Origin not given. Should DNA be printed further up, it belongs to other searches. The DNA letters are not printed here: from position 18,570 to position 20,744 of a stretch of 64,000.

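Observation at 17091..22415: Three tandem 530-620-aa type IV-pilin-domain proteins with conserved N-halves and divergent C-terminal domains; the third copy is compositionally foreign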

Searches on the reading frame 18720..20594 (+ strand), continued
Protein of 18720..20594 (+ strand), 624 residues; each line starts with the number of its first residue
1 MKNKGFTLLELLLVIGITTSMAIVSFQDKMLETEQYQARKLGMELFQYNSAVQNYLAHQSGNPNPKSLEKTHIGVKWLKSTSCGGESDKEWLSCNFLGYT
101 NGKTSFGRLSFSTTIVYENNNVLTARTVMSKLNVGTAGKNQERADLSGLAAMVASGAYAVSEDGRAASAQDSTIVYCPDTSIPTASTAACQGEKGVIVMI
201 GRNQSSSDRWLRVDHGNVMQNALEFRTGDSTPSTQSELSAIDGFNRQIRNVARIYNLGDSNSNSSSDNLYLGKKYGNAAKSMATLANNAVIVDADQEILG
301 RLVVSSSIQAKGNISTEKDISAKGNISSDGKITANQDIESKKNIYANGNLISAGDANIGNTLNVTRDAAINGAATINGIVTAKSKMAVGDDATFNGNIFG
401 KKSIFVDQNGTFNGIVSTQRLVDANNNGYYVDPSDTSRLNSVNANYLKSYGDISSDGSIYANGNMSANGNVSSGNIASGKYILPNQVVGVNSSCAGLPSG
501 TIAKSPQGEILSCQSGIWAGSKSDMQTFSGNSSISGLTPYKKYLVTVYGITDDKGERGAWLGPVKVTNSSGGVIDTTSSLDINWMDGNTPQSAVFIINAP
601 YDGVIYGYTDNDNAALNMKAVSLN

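Call 64: get_annotated_region(hit=H34, flank=20000)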
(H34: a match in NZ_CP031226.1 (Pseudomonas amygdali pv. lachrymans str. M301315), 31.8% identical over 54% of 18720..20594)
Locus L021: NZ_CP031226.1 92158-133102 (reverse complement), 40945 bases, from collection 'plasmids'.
description: Pseudomonas amygdali pv. lachrymans str. M301315 plasmid pMPPla107, complete sequence
organism: Pseudomonas amygdali pv. lachrymans str. M301315 (NCBI taxid 629260)
taxonomy: Bacteria; Pseudomonadota; Gammaproteobacteria; Pseudomonadales; Pseudomonadaceae; Pseudomonas; Pseudomonas amygdali; Pseudomonas amygdali pv. lachrymans str. M301315
host: -; source: -; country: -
typing (MOB-suite, as given by PLSDB): non-mobilizable; replicon rep_cluster_1322; mating-pair formation MPF_I
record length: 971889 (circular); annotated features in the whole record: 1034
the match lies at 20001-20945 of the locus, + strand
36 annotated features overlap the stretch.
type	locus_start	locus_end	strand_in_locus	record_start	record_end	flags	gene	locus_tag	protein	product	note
CDS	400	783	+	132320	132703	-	-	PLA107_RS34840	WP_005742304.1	hypothetical protein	-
CDS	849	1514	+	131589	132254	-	-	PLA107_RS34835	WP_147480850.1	HNH endonuclease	-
CDS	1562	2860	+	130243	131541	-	-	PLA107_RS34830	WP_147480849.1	hypothetical protein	-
CDS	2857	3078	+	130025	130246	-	-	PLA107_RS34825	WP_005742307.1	hypothetical protein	-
CDS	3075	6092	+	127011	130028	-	-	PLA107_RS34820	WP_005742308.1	ATP-binding protein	-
CDS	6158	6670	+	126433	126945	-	-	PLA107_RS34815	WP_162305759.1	DotD/TraH family lipoprotein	-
CDS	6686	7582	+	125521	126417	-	-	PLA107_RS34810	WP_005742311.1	type IV secretory system conjugative DNA transfer family protein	-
CDS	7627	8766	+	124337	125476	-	-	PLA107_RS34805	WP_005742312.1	ATPase, T2SS/T4P/T4SS family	-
CDS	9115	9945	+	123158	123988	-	-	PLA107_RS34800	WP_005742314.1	toxin co-regulated pilus biosynthesis Q family protein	-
CDS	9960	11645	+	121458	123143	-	-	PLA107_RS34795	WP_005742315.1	lipoprotein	-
CDS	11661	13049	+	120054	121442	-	pilO2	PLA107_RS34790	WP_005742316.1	type 4b pilus protein PilO2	-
CDS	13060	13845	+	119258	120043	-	-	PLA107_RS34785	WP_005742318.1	hypothetical protein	-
CDS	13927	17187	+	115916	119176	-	-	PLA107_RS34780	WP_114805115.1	ATPase, T2SS/T4P/T4SS family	-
CDS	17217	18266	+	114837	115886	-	-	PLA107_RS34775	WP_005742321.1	type II secretion system F family protein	-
CDS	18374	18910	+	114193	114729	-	-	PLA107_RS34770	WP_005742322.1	type 4 pilus major pilin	-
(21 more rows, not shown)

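Call 72: find_homologous_proteins(query=L021:13927-17187:+, max_evalue=1e-30)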
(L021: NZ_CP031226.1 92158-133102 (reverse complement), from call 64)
Query L021:13927-17187:+ (1086 aa): 593 proteins with E <= 1e-30 among 8000 candidates; the best 120 are listed.
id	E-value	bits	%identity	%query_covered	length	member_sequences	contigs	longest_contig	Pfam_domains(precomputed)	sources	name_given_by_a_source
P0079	0.0e+0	2322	100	98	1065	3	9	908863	PF00437.27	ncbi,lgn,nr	ncbi:ATPase, T2SS/T4P/T4SS family [Pseudomonas amygdali]|nr:ATPase, T2SS/T4P/T4SS family [Pseudomona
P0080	0.0e+0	1998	88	98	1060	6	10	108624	PF00437.27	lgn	-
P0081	0.0e+0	1995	88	98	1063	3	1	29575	PF00437.27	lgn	-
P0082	0.0e+0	1973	87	98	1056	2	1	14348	PF00437.27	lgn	-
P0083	0.0e+0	1533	71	98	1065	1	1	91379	PF00437.27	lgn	-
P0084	0.0e+0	1455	87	62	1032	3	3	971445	PF00437.27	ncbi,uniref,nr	ncbi:Flp pilus assembly complex ATPase component TadA [Pseudomonas fluorescens]|uniref:GspE/PulE fam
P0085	0.0e+0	1201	81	58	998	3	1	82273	PF00437.27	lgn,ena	-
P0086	0.0e+0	1136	78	57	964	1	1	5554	PF00437.27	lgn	-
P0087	0.0e+0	1132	78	55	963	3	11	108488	PF00437.27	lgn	-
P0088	5.7e-260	884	65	54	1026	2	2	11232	PF00437.27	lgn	-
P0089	9.5e-260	883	46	98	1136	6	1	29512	PF00437.27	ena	-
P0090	5.2e-259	881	47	97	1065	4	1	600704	PF00437.27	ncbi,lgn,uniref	ncbi:ATPase, T2SS/T4P/T4SS family [Pseudomonas sp. S1(2024)]|uniref:GspE/PulE family protein n=1 Tax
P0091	1.1e-258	880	48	98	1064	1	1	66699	PF00437.27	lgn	-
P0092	3.8e-257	874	47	98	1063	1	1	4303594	PF00437.27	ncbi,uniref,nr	ncbi:ATPase, T2SS/T4P/T4SS family [Pseudomonas taiwanensis]|uniref:GspE/PulE family protein n=1 Tax=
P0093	2.0e-255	869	47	97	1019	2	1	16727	PF00437.27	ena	-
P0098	6.3e-227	774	64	51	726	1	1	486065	PF00437.27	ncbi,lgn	-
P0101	9.9e-226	770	53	64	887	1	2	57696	PF00437.27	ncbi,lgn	-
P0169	1.1e-132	462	45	52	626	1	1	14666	PF00437.27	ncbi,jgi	-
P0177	5.7e-130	453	43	50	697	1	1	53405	PF00437.27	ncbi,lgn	-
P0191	7.2e-125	437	43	49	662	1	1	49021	PF00437.27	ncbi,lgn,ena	-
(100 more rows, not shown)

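Call 73: list_cluster_members(proteins=[P0098, P0101, P0177, P0191, P0169, P0009, P0035, P0021])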
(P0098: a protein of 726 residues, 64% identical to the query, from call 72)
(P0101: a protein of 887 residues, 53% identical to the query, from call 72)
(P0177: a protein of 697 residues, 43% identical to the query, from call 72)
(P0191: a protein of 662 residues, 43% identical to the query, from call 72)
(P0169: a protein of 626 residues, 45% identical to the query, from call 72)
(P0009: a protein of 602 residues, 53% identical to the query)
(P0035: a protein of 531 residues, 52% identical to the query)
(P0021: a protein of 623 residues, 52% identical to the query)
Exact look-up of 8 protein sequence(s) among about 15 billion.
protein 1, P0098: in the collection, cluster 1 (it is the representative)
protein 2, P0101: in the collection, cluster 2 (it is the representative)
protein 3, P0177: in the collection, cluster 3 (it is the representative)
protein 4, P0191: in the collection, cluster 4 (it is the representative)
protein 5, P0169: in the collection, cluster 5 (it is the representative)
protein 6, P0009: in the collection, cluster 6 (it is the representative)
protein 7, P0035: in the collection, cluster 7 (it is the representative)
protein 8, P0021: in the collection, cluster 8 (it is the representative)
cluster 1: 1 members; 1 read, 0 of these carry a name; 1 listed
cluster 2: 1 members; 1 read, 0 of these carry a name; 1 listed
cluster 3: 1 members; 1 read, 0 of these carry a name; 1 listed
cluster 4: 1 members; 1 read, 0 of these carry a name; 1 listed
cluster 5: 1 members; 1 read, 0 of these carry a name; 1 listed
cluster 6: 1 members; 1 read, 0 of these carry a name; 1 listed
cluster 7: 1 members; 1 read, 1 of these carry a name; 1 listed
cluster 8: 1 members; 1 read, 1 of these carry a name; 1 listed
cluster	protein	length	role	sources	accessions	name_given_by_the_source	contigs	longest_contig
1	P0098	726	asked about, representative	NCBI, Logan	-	-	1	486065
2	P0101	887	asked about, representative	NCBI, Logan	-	-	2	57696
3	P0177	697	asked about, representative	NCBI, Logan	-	-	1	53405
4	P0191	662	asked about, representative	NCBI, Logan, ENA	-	-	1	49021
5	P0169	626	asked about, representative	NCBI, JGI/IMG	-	-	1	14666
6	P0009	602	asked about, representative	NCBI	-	-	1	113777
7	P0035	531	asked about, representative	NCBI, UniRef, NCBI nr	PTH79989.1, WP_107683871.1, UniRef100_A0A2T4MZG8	polymer-forming cytoskeletal protein [Aeromonas veronii] | Prepilin-type N-terminal cleavage/methylation domain-containing protein n=1 Tax=Aeromonas ...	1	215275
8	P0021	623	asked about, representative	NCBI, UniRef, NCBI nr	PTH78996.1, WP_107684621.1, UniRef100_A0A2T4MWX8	polymer-forming cytoskeletal protein [Aeromonas veronii] | Prepilin-type N-terminal cleavage/methylation domain-containing protein n=1 Tax=Aeromonas ...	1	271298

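Call 74: find_encoding_contigs(protein=P0021, flank=10000, max_places=1)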
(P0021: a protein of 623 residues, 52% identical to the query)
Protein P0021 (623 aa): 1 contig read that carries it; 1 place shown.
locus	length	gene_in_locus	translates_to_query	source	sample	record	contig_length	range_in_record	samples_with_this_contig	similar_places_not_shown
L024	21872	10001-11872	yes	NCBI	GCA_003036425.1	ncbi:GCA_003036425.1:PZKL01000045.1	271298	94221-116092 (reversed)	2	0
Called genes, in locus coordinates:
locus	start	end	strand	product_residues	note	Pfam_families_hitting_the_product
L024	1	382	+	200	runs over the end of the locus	-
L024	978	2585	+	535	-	PF05731:TROVE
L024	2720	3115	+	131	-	-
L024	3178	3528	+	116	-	-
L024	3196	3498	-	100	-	-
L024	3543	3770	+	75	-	-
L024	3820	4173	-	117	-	-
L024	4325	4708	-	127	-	-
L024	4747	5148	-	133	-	-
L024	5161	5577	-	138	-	-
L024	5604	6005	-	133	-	-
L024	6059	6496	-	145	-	-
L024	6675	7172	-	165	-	-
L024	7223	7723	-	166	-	-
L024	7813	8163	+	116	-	-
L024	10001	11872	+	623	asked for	PF04519:Bactofilin (weak)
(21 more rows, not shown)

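Call 75: find_encoding_contigs(protein=P0098, flank=10000, max_places=2)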
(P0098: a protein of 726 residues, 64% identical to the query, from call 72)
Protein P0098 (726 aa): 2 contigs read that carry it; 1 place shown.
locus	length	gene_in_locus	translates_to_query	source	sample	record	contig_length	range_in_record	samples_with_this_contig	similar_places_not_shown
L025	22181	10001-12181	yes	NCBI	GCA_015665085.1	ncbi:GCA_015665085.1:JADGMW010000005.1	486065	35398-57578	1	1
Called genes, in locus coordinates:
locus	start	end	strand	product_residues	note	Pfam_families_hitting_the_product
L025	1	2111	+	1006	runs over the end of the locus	-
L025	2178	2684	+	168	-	PF16816:DotD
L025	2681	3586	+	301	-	PF16932:T4SS_TraI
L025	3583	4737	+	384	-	PF00437:T2SSE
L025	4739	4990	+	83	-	PF28014:IcmT_2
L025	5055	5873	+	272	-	PF10671:TcpQ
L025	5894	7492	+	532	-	PF00263:Secretin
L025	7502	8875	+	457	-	-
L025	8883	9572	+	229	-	-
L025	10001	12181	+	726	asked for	PF00437:T2SSE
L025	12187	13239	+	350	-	PF00482:T2SSF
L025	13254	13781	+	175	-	PF05307:Bundlin, PF08805:PilS (weak)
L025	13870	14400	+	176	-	PF05307:Bundlin, PF08805:PilS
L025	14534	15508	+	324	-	PF00437:T2SSE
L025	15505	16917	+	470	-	-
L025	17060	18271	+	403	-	PF04055:Radical_SAM (weak)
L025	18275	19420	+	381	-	PF04055:Radical_SAM (weak)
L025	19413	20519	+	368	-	PF04055:Radical_SAM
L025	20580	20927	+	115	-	-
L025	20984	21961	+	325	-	-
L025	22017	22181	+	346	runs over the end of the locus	-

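Call 92: find_encoding_contigs(protein=P0041, flank=10000, max_places=1)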
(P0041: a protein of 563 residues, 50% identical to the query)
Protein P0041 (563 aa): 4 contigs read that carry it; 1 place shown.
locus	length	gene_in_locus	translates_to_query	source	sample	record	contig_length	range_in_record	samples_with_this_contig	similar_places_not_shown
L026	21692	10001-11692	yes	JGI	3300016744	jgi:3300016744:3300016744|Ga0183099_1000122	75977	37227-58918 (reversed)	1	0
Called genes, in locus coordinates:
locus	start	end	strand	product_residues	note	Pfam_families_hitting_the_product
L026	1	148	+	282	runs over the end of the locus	PF10671:TcpQ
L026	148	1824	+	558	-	PF00263:Secretin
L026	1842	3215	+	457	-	-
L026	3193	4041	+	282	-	-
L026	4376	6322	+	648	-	PF00437:T2SSE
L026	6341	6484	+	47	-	-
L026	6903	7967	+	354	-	PF00482:T2SSF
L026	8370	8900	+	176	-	PF05307:Bundlin, PF08805:PilS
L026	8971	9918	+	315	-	PF00437:T2SSE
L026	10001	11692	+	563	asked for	-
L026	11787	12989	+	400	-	PF04055:Radical_SAM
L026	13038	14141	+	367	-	PF04055:Radical_SAM (weak)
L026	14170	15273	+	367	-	PF04055:Radical_SAM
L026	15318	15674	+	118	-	-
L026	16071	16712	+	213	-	-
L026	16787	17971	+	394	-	PF04055:Radical_SAM (weak)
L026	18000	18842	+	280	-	-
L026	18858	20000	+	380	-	PF04055:Radical_SAM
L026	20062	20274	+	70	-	-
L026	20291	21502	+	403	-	PF04055:Radical_SAM (weak), PF13186:SPASM (weak)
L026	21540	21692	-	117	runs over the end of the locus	-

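Call 96: search_protein_representatives(alignment_id=A3)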
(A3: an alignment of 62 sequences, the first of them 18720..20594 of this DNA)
Query: 62 sequences, 595 profile positions. Proteins with E-value up to 0.001 (for the whole library): 5990; up to 1e-10: 2238; up to 1e-30: 479. The best 150 are listed.
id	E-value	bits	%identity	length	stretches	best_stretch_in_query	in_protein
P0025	4.1e-223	759.1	-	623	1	1-580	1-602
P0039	7.2e-200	682.3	-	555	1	3-574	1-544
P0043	1.3e-199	681.4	-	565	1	1-594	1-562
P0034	4.7e-195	666.4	-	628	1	4-528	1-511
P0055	1.5e-190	651.5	-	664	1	2-594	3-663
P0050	3.1e-188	643.8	-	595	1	1-594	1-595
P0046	1.1e-186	638.7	-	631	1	3-591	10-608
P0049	3.3e-179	614.0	-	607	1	3-578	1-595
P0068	2.2e-156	538.7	-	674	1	1-594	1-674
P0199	3.8e-147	508.2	-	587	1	14-592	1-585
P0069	1.9e-144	499.3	-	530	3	3-312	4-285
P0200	8.4e-144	497.1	-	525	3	3-313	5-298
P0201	5.4e-142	491.2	-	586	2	3-350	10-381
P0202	6.7e-139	480.9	-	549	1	6-514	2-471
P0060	1.7e-124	433.4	-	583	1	46-556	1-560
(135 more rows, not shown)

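Call 98: search_protein_families(library=pfam, proteins=[L021:19995-21470:+, L025:15505-16914:+, L018:3368-4738:+, L017:7687-9324:+], max_evalue=1)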
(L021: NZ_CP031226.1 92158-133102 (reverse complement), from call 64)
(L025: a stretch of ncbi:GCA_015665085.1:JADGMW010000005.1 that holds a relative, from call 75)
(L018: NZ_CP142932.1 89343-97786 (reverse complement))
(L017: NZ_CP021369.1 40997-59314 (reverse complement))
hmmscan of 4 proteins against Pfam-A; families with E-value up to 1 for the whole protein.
L021:19995-21470:+ (492 aa): 2 families
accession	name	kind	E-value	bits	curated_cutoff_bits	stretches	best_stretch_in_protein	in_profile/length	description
PF07963.17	N_methyl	-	0.0099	15.9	21.2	1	3-28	2-27/27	Prokaryotic N-terminal methylation motif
PF04519.19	Bactofilin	-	0.14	12.9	27.9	1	263-315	2-52/98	Polymer-forming cytoskeletal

L025:15505-16914:+ (470 aa): 2 families
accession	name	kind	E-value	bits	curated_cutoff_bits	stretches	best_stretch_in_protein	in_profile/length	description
PF07963.17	N_methyl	-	4.4e-05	23.3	21.2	1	18-42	2-26/27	Prokaryotic N-terminal methylation motif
PF04964.19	Flp_Fap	-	0.092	13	32.2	1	18-41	3-26/46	Flp/Fap pilin component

L018:3368-4738:+ (457 aa): 3 families
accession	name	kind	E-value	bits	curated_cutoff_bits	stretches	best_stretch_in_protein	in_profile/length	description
PF04917.17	Shufflon_N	-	2.8e-108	362.7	27.5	2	37-231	1-205/324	Bacterial shufflon protein, N-terminal constant region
PF07484.17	Collar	-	2.7e-12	46.9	24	1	343-390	1-57/57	Phage Tail Collar Domain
PF07963.17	N_methyl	-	0.11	12.5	21.2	1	9-27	4-22/27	Prokaryotic N-terminal methylation motif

L017:7687-9324:+ (546 aa): 2 families
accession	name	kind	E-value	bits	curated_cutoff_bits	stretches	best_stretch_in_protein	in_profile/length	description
PF04917.17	Shufflon_N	-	2.6e-23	83.5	27.5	2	33-213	7-186/324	Bacterial shufflon protein, N-terminal constant region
PF12679.13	ABC2_membrane_2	-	0.052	13.2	27.2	1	4-233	19-94/283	ABC-2 family transporter protein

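Call 102: find_encoding_contigs(protein=P0041, flank=2000, max_places=6)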
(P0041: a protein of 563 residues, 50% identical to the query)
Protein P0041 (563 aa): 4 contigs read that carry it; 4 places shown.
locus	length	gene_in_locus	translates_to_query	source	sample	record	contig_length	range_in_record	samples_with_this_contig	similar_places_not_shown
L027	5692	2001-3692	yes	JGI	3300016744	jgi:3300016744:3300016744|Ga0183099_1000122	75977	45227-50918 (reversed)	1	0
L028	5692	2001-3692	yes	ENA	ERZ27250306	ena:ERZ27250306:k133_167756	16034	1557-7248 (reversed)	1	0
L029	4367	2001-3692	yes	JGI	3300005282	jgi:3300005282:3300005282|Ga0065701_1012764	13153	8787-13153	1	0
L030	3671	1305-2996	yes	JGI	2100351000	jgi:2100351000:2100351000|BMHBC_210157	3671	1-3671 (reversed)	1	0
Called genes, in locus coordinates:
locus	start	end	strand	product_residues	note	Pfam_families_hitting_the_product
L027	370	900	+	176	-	PF05307:Bundlin, PF08805:PilS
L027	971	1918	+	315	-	PF00437:T2SSE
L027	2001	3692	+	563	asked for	-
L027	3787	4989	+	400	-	PF04055:Radical_SAM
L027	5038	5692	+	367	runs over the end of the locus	PF04055:Radical_SAM (weak)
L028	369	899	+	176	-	PF05307:Bundlin, PF08805:PilS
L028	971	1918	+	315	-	PF00437:T2SSE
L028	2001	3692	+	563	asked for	-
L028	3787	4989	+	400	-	PF04055:Radical_SAM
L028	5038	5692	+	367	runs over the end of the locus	PF04055:Radical_SAM (weak)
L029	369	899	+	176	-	PF05307:Bundlin, PF08805:PilS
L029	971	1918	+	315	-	PF00437:T2SSE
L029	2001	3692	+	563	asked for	-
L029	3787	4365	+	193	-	?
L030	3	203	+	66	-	?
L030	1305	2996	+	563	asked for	-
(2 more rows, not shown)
